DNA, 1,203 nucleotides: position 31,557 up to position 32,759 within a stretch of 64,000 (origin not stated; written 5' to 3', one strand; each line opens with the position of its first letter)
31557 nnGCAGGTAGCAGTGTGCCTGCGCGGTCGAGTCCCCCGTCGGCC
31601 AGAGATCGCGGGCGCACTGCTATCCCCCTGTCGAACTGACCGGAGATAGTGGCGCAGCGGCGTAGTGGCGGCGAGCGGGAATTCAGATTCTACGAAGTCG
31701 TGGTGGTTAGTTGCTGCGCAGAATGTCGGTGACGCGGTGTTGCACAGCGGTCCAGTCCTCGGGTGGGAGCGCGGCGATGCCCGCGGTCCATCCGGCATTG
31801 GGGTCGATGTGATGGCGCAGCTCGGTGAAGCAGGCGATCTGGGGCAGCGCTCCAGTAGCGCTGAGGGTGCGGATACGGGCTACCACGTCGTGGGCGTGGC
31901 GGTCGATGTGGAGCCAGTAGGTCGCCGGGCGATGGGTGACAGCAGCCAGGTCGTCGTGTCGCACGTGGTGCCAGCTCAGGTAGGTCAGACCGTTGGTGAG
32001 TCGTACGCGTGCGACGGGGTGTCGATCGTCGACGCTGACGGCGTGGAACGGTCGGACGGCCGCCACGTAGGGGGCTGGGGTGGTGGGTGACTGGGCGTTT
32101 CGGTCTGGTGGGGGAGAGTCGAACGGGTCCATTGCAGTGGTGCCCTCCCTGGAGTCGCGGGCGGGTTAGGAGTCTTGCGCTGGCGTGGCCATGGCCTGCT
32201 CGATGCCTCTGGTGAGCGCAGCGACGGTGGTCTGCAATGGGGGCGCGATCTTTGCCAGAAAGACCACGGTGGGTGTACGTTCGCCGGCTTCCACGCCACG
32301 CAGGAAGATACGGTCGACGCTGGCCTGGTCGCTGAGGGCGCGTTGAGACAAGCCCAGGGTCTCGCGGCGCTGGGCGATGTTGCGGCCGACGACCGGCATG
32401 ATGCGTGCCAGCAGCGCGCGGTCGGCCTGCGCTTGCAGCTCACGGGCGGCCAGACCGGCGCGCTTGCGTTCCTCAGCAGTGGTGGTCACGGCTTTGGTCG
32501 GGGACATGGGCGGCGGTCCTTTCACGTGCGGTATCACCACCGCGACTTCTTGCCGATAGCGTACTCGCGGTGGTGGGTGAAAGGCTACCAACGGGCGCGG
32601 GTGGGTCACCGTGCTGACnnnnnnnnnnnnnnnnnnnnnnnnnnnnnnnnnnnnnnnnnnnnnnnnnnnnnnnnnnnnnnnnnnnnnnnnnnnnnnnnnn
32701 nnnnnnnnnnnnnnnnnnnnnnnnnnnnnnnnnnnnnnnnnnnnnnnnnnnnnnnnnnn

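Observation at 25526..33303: A recurrent palindromic motif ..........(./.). marks at least four promoter regions in the accessory region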

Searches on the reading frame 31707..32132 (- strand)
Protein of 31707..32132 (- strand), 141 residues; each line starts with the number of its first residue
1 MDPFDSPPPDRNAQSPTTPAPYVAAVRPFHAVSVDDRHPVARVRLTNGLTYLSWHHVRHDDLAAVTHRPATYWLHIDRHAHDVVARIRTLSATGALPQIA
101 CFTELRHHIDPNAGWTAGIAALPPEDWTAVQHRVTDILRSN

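Call 19: search_protein_families(library=pfam, proteins=[window:31707-32132:-], max_evalue=0.01)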
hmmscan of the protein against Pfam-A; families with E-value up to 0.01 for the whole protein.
window:31707-32132:- (141 aa): 0 families

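Call 45: search_protein_families(library=ncbifam, proteins=[window:31707-32132:-], max_evalue=0.01)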
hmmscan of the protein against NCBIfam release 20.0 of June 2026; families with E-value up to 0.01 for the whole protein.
window:31707-32132:- (141 aa): 0 families

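Call 55: search_protein_families(library=phrogs, proteins=[window:31707-32132:-], max_evalue=0.001)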
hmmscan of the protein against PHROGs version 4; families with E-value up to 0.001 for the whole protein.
window:31707-32132:- (141 aa): 0 families

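Call 83: search_solved_structures(query=window:31707-32132:-, max_evalue=1)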
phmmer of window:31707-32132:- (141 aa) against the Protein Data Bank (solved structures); distinct sequences matched with E-value up to 1: 2.
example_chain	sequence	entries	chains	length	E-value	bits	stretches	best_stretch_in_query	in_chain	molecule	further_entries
6sme_A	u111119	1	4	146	0.41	13.9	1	50-123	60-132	3-dehydroquinate dehydratase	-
3gse_A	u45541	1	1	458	0.89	12.8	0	62-84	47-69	Menaquinone-specific isochorismate synthase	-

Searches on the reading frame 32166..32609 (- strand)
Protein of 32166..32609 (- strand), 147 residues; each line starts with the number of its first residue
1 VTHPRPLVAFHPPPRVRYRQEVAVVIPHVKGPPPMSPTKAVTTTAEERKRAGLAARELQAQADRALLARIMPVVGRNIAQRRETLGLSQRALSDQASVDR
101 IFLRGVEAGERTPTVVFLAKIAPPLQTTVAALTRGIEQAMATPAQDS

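Call 19: search_protein_families(library=pfam, proteins=[window:32166-32609:-], max_evalue=0.01)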
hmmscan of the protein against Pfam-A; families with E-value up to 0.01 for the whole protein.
window:32166-32609:- (147 aa): 3 families
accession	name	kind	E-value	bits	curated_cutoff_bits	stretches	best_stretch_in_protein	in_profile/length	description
PF01381.28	HTH_3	-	4.3e-06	27.1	23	1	78-122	1-45/55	Helix-turn-helix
PF13560.12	HTH_31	-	1.8e-05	25.4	27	1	75-130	3-59/64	Helix-turn-helix domain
PF12844.13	HTH_19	-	0.0086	16.4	30.2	0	75-122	1-48/64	Helix-turn-helix domain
